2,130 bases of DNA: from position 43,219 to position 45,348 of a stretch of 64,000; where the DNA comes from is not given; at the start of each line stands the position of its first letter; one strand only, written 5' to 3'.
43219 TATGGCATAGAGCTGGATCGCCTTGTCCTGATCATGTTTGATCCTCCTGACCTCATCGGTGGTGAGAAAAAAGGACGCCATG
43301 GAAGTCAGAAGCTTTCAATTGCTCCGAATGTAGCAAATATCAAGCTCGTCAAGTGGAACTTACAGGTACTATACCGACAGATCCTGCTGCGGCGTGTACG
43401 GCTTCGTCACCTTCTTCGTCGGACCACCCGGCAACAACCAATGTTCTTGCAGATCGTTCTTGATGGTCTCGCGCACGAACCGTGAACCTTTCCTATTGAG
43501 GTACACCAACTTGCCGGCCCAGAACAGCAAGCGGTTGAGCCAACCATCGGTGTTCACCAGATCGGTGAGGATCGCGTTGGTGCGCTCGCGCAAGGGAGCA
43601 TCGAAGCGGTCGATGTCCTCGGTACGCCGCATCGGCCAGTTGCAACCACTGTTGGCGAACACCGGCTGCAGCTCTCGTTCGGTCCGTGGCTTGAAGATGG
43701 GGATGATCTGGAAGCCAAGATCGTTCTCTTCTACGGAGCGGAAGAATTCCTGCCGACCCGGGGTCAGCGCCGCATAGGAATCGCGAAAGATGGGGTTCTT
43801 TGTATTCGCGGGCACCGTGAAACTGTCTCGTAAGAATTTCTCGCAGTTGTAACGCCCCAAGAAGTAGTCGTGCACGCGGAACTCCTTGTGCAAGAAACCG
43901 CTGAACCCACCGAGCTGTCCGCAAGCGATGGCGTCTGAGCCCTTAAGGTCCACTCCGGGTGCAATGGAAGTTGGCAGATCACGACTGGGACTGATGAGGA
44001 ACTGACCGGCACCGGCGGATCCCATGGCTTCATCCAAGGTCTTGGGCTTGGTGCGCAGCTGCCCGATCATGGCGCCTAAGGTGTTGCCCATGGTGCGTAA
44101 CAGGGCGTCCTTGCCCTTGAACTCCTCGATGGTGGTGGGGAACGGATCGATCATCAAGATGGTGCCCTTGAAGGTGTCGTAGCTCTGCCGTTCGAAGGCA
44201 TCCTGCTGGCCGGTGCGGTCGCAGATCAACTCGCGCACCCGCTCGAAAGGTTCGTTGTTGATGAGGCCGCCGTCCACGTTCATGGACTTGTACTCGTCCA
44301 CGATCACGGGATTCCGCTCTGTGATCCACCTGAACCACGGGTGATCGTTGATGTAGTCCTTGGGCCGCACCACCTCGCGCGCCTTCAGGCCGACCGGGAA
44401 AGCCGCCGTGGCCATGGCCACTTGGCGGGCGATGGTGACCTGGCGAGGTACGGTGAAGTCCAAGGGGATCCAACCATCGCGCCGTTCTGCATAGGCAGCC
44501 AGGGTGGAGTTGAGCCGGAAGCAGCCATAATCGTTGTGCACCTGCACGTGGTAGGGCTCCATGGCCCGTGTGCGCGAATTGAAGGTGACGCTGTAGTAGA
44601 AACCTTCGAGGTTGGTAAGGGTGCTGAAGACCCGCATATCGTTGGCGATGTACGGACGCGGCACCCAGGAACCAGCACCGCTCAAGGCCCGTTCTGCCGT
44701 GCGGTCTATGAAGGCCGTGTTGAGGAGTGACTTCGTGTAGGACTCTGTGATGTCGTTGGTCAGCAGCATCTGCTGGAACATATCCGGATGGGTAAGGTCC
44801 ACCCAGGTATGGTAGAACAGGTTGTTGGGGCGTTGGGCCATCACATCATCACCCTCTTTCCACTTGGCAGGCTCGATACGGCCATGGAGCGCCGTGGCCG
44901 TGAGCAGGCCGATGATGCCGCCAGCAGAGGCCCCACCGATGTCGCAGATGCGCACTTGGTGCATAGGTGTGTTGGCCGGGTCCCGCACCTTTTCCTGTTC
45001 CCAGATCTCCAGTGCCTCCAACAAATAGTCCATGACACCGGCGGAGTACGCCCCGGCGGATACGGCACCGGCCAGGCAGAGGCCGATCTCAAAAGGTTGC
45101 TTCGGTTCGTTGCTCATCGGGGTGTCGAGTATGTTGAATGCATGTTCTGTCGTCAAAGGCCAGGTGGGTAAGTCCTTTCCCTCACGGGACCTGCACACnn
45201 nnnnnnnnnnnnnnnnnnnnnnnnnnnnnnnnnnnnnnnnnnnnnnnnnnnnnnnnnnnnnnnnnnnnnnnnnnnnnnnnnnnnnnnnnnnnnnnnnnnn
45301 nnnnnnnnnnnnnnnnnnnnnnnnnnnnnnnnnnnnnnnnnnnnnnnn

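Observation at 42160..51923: Seven-gene membrane-centred module: KAP/PifA-type giant NTPase, patatin phospholipase and five small TM or secreted proteins (candidate undescribed defence system)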

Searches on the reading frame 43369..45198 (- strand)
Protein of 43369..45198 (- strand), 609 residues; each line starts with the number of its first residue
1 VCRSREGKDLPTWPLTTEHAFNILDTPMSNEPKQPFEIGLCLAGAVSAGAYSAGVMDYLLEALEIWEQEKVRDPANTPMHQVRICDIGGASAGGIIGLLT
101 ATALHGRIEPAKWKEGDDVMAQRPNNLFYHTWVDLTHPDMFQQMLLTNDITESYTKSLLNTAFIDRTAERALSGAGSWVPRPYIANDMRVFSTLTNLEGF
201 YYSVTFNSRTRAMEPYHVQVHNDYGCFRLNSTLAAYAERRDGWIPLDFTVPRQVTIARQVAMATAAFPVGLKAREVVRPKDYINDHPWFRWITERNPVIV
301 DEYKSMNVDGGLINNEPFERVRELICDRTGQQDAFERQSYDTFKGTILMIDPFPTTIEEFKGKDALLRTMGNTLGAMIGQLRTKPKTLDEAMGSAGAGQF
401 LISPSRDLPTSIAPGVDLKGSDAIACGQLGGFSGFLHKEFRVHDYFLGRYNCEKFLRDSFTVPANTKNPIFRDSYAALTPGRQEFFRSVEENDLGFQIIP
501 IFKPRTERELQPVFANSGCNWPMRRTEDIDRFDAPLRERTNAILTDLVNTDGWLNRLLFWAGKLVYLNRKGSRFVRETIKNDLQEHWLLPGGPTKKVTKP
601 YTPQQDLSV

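Call 5: search_protein_families(library=pfam, proteins=[window:43369-45198:-], max_evalue=0.1)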
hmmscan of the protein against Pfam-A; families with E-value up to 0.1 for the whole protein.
window:43369-45198:- (609 aa): 4 families
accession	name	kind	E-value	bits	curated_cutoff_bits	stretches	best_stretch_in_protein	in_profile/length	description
PF01734.28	Patatin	-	2.2e-09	38.2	27.7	1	40-319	1-188/191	Patatin-like phospholipase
PF11856.13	DUF3376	-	0.068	12.9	25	0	405-449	345-388/514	Protein of unknown function (DUF3376)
PF06345.17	Drf_DAD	-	0.08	13.4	27.3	0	54-63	1-10/15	DRF Autoregulatory Domain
PF10417.14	1-cysPrx_C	-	0.08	13.4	21.1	0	105-121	8-25/41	C-terminal domain of 1-Cys peroxiredoxin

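Call 6: search_protein_families(library=padloc, proteins=[window:43369-45198:-], max_evalue=0.1)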
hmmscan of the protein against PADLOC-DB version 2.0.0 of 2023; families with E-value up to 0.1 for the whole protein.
window:43369-45198:- (609 aa): 1 family
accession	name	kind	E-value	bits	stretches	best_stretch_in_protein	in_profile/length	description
PDLC00758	Effector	-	0.028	11.7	0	257-317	152-188/331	Phospholipase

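Call 7: search_protein_families(library=ncbifam, proteins=[window:43369-45198:-], max_evalue=0.1)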
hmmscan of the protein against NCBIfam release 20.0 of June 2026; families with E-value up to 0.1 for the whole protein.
window:43369-45198:- (609 aa): 1 family
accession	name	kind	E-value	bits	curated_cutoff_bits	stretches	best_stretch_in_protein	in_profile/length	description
TIGR03607.1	TIGR03607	subfamily_domain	2.6e-06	26.7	262.45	1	87-359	67-317/732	patatin-like protein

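Call 24: search_solved_structures(query=window:43369-45117:-, max_evalue=0.1)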
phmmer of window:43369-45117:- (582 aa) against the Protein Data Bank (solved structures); distinct sequences matched with E-value up to 0.1: 0.

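Call 25: find_homologous_proteins(query=window:43369-45117:-)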
Query window:43369-45117:- (582 aa): 1382 proteins with E <= 0.001 among 8000 candidates; the best 120 are listed.
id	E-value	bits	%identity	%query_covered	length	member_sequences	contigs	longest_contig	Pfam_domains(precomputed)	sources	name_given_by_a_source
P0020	0.0e+0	1286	93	100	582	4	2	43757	PF01734.28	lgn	-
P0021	3.4e-182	625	52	96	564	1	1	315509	PF01734.28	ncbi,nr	ncbi:MAG: patatin-like phospholipase family protein [Flavobacteriales bacterium]|nr:patatin-like pho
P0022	1.8e-175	603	50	97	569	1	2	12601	PF01734.28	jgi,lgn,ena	-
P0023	2.2e-175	603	52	94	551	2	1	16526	PF01734.28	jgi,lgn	jgi:predicted acylesterase/phospholipase RssA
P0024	3.7e-163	563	49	95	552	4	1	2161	PF01734.28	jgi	-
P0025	9.4e-162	558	49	97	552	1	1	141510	PF01734.28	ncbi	-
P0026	1.9e-161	557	49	97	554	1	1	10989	PF01734.28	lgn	-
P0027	1.5e-159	551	47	95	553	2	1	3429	PF01734.28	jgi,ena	-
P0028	1.9e-159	550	46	96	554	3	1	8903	PF01734.28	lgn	-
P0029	4.2e-159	549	49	96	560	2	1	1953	PF01734.28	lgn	-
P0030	4.4e-159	549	47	97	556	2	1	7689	PF01734.28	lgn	-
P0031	1.3e-157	544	47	96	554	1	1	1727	PF01734.28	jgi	jgi:Patatin-like phospholipase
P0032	2.3e-157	543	45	97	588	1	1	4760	PF01734.28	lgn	-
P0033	3.5e-157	543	45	95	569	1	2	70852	PF01734.28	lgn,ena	-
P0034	1.2e-156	541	48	95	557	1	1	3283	PF01734.28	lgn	-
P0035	1.4e-156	541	50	96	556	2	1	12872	PF01734.28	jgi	jgi:predicted acylesterase/phospholipase RssA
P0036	3.6e-156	539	47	96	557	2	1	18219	PF01734.28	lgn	-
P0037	3.7e-156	539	49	91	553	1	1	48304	PF01734.28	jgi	jgi:predicted acylesterase/phospholipase RssA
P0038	4.7e-156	539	48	95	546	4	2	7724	PF01734.28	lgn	-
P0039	5.3e-156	539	47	97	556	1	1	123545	PF01734.28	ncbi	-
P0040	8.2e-156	538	47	98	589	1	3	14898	PF01734.28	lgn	-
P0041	1.4e-155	537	47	96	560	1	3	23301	PF01734.28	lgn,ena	-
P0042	3.0e-155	536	49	94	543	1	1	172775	PF01734.28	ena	-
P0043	6.0e-155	535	45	97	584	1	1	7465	PF01734.28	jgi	jgi:predicted acylesterase/phospholipase RssA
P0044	7.2e-155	535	47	96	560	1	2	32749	PF01734.28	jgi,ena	jgi:predicted acylesterase/phospholipase RssA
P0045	9.6e-155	535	48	95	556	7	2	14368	PF01734.28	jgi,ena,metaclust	metaclust:\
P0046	1.5e-154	534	47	95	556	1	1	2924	PF01734.28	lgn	-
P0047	7.2e-154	532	46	98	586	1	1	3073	PF01734.28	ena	-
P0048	7.6e-154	532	46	97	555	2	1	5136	PF01734.28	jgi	jgi:hypothetical protein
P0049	9.3e-154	532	48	96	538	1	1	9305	PF01734.28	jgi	jgi:hypothetical protein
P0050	1.2e-153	531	48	96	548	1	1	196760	PF01734.28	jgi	jgi:predicted acylesterase/phospholipase RssA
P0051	1.5e-153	531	47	95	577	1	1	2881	PF01734.28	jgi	jgi:Patatin-like phospholipase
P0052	1.7e-153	531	46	96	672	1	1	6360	PF01734.28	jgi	jgi:predicted acylesterase/phospholipase RssA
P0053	1.9e-153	530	46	96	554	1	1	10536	PF01734.28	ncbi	-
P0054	2.4e-153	530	47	96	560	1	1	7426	PF01734.28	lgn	-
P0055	2.6e-153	530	46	96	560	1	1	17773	PF01734.28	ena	-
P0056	2.8e-153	530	45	97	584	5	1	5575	PF01734.28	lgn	-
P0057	5.1e-153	529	47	97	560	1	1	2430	PF01734.28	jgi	jgi:predicted acylesterase/phospholipase RssA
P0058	6.6e-153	529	46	96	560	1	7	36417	PF01734.28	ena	-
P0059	6.7e-153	529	47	97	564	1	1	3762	PF01734.28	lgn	-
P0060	1.0e-152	528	48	96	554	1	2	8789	PF01734.28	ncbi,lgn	-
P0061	1.1e-152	528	47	95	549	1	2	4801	PF01734.28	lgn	-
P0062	2.0e-152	527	46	95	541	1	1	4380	PF01734.28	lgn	-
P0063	2.7e-152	527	45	96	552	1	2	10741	PF01734.28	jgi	jgi:hypothetical protein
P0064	4.8e-152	526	46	97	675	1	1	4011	PF01734.28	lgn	-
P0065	5.1e-152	526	46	96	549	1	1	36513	PF01734.28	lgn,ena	-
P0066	9.0e-152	525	47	96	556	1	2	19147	PF01734.28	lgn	-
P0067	9.1e-152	525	45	95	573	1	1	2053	PF01734.28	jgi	jgi:hypothetical protein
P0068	9.9e-152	525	47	96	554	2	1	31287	PF01734.28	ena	-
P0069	1.2e-151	525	47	96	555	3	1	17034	PF01734.28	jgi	jgi:hypothetical protein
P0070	1.3e-151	524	48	95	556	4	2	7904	PF01734.28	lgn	-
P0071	2.8e-151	523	47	96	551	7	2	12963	PF01734.28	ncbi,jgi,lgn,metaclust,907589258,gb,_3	metaclust:\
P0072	3.6e-151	523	46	96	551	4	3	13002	PF01734.28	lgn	-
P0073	3.6e-151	523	45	98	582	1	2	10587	PF01734.28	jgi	jgi:predicted acylesterase/phospholipase RssA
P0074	4.3e-151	523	47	96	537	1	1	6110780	PF01734.28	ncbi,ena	-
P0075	7.8e-151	522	47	95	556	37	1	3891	PF01734.28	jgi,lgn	jgi:predicted acylesterase/phospholipase RssA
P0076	8.7e-151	522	46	95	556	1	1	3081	PF01734.28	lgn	-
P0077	2.0e-150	520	47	95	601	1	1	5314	PF01734.28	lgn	-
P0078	2.7e-150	520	47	95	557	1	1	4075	PF01734.28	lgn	-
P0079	3.1e-150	520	44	98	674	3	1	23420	PF01734.28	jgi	jgi:predicted acylesterase/phospholipase RssA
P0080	3.2e-150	520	47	96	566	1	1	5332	PF01734.28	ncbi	ncbi:MAG TPA: patatin-like phospholipase family protein, partial [Flavisolibacter sp.]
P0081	3.2e-150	520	46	96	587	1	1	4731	PF01734.28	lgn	-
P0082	3.7e-150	520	46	97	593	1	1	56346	PF01734.28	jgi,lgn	jgi:predicted acylesterase/phospholipase RssA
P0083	6.1e-150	519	46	95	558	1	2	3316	PF01734.28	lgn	-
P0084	6.2e-150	519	48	96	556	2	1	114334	PF01734.28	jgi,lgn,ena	-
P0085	6.4e-150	519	46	95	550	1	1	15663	PF01734.28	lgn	-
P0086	6.7e-150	519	46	96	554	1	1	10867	PF01734.28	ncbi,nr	ncbi:MAG: patatin-like phospholipase family protein [Bacteroidales bacterium]|nr:patatin-like phosph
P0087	7.1e-150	519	48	95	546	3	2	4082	PF01734.28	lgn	-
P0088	8.0e-150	519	46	95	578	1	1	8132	PF01734.28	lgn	-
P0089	1.0e-149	518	46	96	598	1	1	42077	PF01734.28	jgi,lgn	-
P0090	1.1e-149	518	46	96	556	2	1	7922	PF01734.28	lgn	-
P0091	1.5e-149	518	46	96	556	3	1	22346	PF01734.28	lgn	-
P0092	2.0e-149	517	44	96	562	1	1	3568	PF01734.28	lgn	-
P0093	2.2e-149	517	47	96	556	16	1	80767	PF01734.28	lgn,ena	-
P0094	2.3e-149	517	47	96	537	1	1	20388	PF01734.28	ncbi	ncbi:MAG: patatin-like phospholipase family protein [Cyclobacteriaceae bacterium]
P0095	2.3e-149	517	46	96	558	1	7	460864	PF01734.28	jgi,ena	-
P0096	2.5e-149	517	47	95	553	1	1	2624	PF01734.28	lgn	-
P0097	3.0e-149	517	45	95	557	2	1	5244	PF01734.28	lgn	-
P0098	3.1e-149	517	47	96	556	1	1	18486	PF01734.28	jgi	-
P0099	4.3e-149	516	47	95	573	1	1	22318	PF01734.28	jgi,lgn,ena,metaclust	metaclust:\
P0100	4.3e-149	516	46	96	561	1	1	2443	PF01734.28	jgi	jgi:hypothetical protein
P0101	4.6e-149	516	46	97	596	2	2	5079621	PF01734.28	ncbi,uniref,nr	ncbi:patatin-like phospholipase family protein [Flavisolibacter ginsenosidimutans]|uniref:Patatin-li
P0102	4.8e-149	516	44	96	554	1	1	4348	PF01734.28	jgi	jgi:hypothetical protein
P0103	5.2e-149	516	47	95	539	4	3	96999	PF01734.28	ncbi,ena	-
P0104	5.8e-149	516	47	97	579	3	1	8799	PF01734.28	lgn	-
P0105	6.9e-149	515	47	95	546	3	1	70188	PF01734.28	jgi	jgi:hypothetical protein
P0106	8.6e-149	515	47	96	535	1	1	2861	PF01734.28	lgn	-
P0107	1.0e-148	515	47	96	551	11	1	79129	PF01734.28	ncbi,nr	ncbi:MAG: patatin-like phospholipase family protein [Bacteroidales bacterium]|nr:patatin-like phosph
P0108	1.2e-148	515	45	96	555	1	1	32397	PF01734.28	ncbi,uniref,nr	ncbi:patatin-like phospholipase family protein [Segetibacter aerophilus]|uniref:PNPLA domain-contain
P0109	1.6e-148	514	46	96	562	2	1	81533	PF01734.28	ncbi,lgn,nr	ncbi:MAG: patatin-like phospholipase family protein [Segetibacter sp.]|nr:patatin-like phospholipase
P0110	2.4e-148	514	46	96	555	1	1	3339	PF01734.28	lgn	-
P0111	2.8e-148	513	46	95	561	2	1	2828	PF01734.28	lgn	-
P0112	3.1e-148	513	46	96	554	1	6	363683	PF01734.28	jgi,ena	-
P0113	3.3e-148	513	46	97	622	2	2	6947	PF01734.28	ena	-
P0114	4.0e-148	513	47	96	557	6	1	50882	PF01734.28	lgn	-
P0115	4.4e-148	513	48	95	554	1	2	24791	PF01734.28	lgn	-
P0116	4.6e-148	513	46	95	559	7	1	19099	PF01734.28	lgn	-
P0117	8.7e-148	512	46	95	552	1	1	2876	PF01734.28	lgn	-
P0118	1.6e-147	511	46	97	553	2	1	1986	PF01734.28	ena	-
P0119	1.9e-147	511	46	96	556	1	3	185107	PF01734.28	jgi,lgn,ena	-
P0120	1.9e-147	511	46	96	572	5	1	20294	PF01734.28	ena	-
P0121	2.6e-147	510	47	96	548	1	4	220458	PF01734.28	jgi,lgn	jgi:predicted acylesterase/phospholipase RssA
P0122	3.9e-147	510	46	96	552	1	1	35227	PF01734.28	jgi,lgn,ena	-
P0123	5.6e-147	509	45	96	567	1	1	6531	PF01734.28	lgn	-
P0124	5.8e-147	509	45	97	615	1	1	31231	PF01734.28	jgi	jgi:hypothetical protein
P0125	7.2e-147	509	46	96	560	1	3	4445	PF01734.28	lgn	-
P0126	7.4e-147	509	45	95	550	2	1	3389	PF01734.28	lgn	-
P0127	1.1e-146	508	44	96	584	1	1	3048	PF01734.28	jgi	jgi:hypothetical protein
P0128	1.4e-146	508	45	96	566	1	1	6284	PF01734.28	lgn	-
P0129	2.0e-146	507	46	96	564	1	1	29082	PF01734.28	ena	-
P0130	3.2e-146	507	45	95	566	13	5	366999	PF01734.28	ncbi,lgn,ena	-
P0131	4.3e-146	506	45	95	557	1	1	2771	PF01734.28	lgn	-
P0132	1.1e-145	505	46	95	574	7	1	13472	PF01734.28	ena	-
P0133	1.1e-145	505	46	95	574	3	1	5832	PF01734.28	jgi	-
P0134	1.2e-145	505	45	95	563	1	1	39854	PF01734.28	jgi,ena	-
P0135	1.3e-145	505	45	97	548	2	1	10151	PF01734.28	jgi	jgi:hypothetical protein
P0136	1.3e-145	505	46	96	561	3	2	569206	PF01734.28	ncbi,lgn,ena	-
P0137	1.5e-145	504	47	94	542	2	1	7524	PF01734.28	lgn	-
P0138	1.5e-145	504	44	96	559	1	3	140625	PF01734.28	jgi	jgi:predicted acylesterase/phospholipase RssA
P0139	1.6e-145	504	46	96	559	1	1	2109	PF01734.28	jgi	jgi:predicted acylesterase/phospholipase RssA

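Call 26: find_encoding_contigs(protein=P0021, flank=8000, max_places=1)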
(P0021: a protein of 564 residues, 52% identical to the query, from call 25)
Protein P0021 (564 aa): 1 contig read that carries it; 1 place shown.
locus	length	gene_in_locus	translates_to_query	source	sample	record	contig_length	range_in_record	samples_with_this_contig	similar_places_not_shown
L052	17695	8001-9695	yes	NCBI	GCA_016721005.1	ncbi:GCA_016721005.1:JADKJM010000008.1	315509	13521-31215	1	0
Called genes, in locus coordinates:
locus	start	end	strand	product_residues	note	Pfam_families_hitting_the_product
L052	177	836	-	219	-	PF00072:Response_reg, PF00196:GerE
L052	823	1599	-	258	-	PF07730:HisKA_3 (weak), PF02518:HATPase_c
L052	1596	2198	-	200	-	-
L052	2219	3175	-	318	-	-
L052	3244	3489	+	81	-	-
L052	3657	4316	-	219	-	PF00072:Response_reg, PF00196:GerE (weak)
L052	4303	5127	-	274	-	PF07730:HisKA_3 (weak), PF02518:HATPase_c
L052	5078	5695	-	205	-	-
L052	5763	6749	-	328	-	-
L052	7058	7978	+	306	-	-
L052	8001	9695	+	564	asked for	PF01734:Patatin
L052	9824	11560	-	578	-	PF01244:Peptidase_M19 (weak)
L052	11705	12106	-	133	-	-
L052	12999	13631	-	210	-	PF00041:fn3 (weak)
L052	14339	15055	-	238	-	PF13565:HTH_32 (faint)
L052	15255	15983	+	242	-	PF06580:His_kinase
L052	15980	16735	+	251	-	PF00072:Response_reg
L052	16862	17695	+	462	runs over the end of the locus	PF04055:Radical_SAM, PF13353:Fer4_12 (weak), PF13189:Cytidylate_kin2, PF13207:AAA_17 (weak), PF13238:AAA_18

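Call 27: find_encoding_contigs(protein=P0101, flank=8000, max_places=1)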
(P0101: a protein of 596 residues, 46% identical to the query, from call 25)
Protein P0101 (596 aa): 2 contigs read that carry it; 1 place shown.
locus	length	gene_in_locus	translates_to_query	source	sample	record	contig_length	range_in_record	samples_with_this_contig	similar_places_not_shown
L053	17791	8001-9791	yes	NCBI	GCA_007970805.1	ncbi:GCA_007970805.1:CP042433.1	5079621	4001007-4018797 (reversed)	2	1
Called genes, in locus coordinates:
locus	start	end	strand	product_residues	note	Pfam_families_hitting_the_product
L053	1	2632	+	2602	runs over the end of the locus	PF00801:PKD, PF18911:PKD_4, PF00801:PKD, PF18911:PKD_4, PF00801:PKD, PF18911:PKD_4, PF18911:PKD_4, PF13585:CHU_C, +5 more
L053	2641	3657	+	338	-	PF11751:PorP_SprF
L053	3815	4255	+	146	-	-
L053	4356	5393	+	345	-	PF13676:TIR_2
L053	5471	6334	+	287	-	PF00749:tRNA-synt_1c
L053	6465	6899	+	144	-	PF06983:3-dmu-9_3-mt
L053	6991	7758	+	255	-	PF06167:Peptidase_M90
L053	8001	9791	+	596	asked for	PF01734:Patatin (faint)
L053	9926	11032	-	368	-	PF18962:Por_Secre_tail (weak)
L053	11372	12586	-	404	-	PF02073:Peptidase_M29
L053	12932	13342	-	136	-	PF01844:HNH (faint)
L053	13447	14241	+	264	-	PF02586:SRAP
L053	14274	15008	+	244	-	PF03575:Peptidase_S51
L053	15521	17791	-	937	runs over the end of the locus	PF00139:Lectin_legB, PF18483:Lectin_L-type_dom, PF13573:SprB, PF22352:K319L-like_PKD (faint), PF02494:HYR, PF00801:PKD (weak), PF18962:Por_Secre_tail (weak)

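Call 28: find_encoding_contigs(protein=P0020, flank=10000, max_places=2)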
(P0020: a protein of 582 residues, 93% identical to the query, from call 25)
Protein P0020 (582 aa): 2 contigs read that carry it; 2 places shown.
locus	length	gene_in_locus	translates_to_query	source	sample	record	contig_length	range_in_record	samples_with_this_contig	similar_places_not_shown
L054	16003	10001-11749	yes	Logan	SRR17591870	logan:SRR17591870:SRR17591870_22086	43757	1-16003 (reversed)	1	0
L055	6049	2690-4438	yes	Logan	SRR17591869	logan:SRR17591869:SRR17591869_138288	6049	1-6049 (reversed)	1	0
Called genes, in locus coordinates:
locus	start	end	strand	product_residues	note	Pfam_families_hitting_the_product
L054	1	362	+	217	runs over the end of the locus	-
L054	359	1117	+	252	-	PF07730:HisKA_3 (weak), PF02518:HATPase_c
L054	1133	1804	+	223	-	PF00072:Response_reg, PF00196:GerE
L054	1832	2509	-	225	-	PF00072:Response_reg, PF00196:GerE (weak)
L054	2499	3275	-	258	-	PF07730:HisKA_3 (weak), PF02518:HATPase_c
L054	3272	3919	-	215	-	-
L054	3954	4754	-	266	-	-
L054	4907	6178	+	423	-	-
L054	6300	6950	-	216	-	PF00072:Response_reg, PF00196:GerE (weak)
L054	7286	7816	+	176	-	-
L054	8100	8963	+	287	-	-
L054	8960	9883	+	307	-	PF01734:Patatin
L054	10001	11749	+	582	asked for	PF01734:Patatin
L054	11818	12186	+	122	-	-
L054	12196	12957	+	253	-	-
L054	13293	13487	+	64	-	-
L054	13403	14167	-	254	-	PF00583:Acetyltransf_1, PF13508:Acetyltransf_7, PF13673:Acetyltransf_10, PF08445:FR47 (faint), PF13527:Acetyltransf_9 (faint), PF18014:Acetyltransf_18 (faint)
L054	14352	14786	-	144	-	-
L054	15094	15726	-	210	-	-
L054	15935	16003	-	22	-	?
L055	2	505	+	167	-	?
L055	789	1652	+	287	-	-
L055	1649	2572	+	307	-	PF01734:Patatin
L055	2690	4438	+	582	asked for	PF01734:Patatin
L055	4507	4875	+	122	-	-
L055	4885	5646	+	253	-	-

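Call 38: find_related_loci(query=A2, collection=metagenome_contigs, flank=7000)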
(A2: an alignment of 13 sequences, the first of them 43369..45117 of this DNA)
Query A2 (582 aa) in metagenome_contigs; peptide patterns used: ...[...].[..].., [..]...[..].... (x = any residue, [..] = any of these).
600 stretches matched a pattern (row limit reached: there are more); 234 encode a relative of the query (tblastn E <= 1e-3); the best 80 are kept; 80 distinct loci.
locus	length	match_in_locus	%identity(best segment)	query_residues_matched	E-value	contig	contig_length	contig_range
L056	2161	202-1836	49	9-562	9e-178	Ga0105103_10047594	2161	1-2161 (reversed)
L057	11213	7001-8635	47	9-562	1e-154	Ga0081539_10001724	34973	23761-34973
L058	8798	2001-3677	46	9-562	2e-152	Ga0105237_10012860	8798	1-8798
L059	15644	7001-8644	45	9-562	1e-151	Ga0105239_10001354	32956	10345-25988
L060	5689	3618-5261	46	9-562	4e-152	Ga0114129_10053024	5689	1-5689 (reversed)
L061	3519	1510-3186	45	9-573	1e-156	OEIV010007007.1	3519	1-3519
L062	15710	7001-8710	46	4-566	2e-157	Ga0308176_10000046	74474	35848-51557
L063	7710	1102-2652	49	2-527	2e-146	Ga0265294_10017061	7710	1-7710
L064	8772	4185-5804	47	7-556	2e-145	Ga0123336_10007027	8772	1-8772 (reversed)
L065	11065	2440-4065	46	6-559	2e-145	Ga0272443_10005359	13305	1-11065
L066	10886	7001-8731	45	6-564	2e-143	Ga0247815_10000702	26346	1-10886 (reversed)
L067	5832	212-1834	46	4-557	7e-144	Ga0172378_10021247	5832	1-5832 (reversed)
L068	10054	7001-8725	44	6-562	1e-142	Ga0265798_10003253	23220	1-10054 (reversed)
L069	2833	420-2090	45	4-562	5e-150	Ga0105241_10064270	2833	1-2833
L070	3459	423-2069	43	6-563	1e-146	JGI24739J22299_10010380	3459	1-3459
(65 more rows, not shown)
